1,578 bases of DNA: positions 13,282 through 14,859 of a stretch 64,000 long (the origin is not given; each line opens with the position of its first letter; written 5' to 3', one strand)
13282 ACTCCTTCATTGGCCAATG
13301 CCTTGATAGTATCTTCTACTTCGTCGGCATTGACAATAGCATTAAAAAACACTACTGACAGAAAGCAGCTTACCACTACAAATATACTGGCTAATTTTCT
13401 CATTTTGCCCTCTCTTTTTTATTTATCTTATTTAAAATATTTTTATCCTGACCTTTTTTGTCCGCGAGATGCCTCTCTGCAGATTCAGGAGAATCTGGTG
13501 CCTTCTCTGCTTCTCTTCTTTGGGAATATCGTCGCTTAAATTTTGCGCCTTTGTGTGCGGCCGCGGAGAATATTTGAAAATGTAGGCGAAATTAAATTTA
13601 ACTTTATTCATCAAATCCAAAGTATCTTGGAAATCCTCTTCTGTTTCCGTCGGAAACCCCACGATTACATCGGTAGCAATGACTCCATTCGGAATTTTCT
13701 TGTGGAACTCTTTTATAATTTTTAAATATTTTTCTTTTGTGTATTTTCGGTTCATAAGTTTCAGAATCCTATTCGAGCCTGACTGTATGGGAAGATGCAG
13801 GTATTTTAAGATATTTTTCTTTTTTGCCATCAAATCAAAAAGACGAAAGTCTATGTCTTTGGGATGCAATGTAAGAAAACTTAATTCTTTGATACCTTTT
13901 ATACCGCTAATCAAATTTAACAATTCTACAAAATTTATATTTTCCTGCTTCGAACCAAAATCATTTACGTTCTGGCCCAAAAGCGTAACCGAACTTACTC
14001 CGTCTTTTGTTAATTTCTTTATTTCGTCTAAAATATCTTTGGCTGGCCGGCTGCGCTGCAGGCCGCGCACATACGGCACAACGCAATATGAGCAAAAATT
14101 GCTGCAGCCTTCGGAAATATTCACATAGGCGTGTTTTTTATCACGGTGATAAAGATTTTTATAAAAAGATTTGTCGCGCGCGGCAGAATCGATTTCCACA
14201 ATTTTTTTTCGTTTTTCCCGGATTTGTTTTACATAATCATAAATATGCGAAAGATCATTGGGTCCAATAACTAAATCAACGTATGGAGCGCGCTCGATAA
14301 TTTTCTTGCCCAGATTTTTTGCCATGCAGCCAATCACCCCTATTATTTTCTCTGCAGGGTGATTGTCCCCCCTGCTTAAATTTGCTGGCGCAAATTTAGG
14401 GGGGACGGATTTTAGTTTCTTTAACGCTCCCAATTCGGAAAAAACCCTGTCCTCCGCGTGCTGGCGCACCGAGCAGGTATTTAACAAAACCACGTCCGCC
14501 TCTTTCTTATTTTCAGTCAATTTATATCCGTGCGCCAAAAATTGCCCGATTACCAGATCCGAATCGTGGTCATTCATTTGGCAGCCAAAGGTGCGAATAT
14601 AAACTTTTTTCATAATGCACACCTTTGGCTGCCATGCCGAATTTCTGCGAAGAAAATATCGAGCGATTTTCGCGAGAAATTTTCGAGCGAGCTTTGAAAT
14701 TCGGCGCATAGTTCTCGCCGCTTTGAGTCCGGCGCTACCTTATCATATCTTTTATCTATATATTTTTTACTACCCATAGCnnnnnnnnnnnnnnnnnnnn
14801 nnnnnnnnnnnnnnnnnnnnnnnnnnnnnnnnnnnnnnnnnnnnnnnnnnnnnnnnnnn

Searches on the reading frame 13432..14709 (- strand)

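Call 3: search_protein_families(library=pfam, proteins=[window:13432-14709:-], max_evalue=1)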
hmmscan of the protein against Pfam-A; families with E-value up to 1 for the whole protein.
window:13432-14709:- (425 aa): 3 families
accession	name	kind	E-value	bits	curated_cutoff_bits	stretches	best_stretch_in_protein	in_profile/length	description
PF04055.27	Radical_SAM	-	4.2e-30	105.6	29.5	1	196-366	1-165/166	Radical SAM superfamily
PF00919.26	UPF0004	-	2.7e-28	98.3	27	1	35-149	1-98/98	Uncharacterized protein family UPF0004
PF12108.13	SF3a60_bindingd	-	0.26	11.7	22.3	1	329-341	15-27/27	Splicing factor SF3a60 binding domain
